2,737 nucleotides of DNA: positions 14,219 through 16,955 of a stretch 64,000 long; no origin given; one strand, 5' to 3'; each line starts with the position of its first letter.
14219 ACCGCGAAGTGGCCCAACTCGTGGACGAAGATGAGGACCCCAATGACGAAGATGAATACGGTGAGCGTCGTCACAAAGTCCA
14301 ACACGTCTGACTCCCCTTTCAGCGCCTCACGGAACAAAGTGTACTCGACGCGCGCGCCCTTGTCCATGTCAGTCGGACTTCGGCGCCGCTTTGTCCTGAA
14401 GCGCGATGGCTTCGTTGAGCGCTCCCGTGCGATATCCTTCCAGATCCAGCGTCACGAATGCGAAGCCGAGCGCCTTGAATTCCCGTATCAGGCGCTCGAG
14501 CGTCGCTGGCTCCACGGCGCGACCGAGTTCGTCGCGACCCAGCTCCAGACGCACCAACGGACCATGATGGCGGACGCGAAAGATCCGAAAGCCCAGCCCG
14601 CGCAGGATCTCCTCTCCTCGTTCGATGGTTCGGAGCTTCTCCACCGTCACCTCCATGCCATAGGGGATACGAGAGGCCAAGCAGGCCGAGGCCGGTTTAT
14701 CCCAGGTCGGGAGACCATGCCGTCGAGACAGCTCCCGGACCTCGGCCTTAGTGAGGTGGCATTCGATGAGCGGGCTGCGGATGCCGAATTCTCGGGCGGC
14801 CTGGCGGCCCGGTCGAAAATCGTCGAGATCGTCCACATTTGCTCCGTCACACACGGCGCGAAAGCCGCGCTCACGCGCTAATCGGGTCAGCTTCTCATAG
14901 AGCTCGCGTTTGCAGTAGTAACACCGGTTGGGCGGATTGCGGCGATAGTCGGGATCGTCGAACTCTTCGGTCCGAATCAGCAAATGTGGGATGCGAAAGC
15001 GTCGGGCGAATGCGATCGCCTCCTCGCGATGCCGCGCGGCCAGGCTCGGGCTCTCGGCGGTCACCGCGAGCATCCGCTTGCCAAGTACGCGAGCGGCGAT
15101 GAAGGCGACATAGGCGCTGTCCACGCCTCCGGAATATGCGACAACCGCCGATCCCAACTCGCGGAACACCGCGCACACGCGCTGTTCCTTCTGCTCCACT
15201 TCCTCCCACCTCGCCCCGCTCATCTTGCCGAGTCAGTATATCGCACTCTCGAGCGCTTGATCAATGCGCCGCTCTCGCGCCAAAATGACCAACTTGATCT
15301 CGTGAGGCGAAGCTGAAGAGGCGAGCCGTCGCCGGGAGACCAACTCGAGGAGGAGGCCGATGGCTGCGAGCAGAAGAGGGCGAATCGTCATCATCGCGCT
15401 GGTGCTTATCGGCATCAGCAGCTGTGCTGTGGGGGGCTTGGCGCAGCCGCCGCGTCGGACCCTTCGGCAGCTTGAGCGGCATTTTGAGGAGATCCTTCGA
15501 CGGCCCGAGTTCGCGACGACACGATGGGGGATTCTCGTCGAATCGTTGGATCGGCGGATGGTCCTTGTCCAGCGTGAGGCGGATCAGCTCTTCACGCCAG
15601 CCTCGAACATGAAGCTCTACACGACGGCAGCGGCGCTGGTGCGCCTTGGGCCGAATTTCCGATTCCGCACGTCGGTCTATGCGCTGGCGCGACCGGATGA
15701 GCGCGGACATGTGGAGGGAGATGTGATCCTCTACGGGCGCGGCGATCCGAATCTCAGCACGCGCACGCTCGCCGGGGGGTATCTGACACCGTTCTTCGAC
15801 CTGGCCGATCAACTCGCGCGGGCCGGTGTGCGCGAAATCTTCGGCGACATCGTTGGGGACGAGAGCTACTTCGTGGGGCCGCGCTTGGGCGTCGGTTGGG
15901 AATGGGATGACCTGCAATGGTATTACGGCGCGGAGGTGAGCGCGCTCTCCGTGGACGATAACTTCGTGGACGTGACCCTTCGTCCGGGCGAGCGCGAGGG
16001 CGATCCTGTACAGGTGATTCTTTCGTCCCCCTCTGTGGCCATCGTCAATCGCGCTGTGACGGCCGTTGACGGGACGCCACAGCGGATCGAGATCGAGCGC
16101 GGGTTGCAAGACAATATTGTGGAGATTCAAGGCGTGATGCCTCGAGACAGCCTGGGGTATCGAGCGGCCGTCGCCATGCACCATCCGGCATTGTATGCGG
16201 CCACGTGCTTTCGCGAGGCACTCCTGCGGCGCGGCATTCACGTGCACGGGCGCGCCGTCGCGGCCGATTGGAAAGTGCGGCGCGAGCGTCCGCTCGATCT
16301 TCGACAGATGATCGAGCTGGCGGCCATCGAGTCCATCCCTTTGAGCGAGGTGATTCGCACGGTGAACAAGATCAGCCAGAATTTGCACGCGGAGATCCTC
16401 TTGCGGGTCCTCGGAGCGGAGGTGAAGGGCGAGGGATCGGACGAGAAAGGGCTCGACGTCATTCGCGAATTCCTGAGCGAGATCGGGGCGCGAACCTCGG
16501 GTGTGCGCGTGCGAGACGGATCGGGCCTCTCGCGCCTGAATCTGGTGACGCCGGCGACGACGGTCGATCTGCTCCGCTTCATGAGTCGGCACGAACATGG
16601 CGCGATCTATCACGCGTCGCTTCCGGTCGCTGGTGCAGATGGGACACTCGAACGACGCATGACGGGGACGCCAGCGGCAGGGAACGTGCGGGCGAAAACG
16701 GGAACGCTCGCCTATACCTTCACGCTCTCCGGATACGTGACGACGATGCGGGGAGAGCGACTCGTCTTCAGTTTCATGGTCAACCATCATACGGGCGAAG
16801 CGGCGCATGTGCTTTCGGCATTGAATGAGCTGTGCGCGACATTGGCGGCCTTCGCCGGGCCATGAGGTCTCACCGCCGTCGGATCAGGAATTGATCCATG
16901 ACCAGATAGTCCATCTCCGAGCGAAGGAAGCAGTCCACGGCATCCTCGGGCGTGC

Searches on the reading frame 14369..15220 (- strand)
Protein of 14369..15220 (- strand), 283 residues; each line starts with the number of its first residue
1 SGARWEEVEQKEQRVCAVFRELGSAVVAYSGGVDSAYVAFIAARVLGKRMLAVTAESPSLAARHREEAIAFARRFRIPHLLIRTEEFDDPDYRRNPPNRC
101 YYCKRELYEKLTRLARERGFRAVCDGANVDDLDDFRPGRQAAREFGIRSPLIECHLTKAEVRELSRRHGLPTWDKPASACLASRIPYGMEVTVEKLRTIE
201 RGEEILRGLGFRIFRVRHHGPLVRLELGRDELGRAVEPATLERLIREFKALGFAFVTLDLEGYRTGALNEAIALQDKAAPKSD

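Call 57: search_protein_families(library=pfam, proteins=[window:14369-15220:-], max_evalue=0.00001)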
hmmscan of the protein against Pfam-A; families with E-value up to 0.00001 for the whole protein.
window:14369-15220:- (283 aa): 1 family
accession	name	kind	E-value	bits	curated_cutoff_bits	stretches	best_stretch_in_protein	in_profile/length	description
PF02540.23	NAD_synthase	-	2.9e-06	27.1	21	0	24-82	20-79/242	NAD synthase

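Call 88: search_protein_families(library=ncbifam, proteins=[window:14369-15220:-], max_evalue=0.00001)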
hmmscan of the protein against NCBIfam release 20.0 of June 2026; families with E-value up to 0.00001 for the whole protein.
window:14369-15220:- (283 aa): 4 families
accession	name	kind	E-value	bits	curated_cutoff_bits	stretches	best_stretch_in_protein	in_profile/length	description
TIGR00268.2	TIGR00268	equivalog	3.7e-97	324.6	150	1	10-269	1-259/259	ATP-dependent sacrificial sulfur transferase LarE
TIGR00552.1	nadE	equivalog_domain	3e-06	26.6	63.65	0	24-87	24-89/251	NAD(+) synthase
TIGR00884.1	guaA_Cterm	equivalog_domain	3.1e-06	26.7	338.75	0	24-81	18-76/310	glutamine-hydrolyzing GMP synthase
NF010587.0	PRK13980.1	equivalog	3.9e-06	26.3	255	0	22-87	31-97/267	NAD+ synthase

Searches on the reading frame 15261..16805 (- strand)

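Call 57: search_protein_families(library=pfam, proteins=[window:15261-16805:-], max_evalue=0.00001)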
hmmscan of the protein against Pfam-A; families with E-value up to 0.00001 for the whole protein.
window:15261-16805:- (514 aa): 0 families

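Call 69: search_protein_families(library=pfam, proteins=[window:15261-16805:-], max_evalue=0.1)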
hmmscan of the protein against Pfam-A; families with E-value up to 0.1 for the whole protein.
window:15261-16805:- (514 aa): 1 family
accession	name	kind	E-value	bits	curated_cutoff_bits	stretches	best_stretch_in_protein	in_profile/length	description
PF16008.10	DUF4778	-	0.0096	16.3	27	1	48-170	124-230/284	Domain of unknown function (DUF4778)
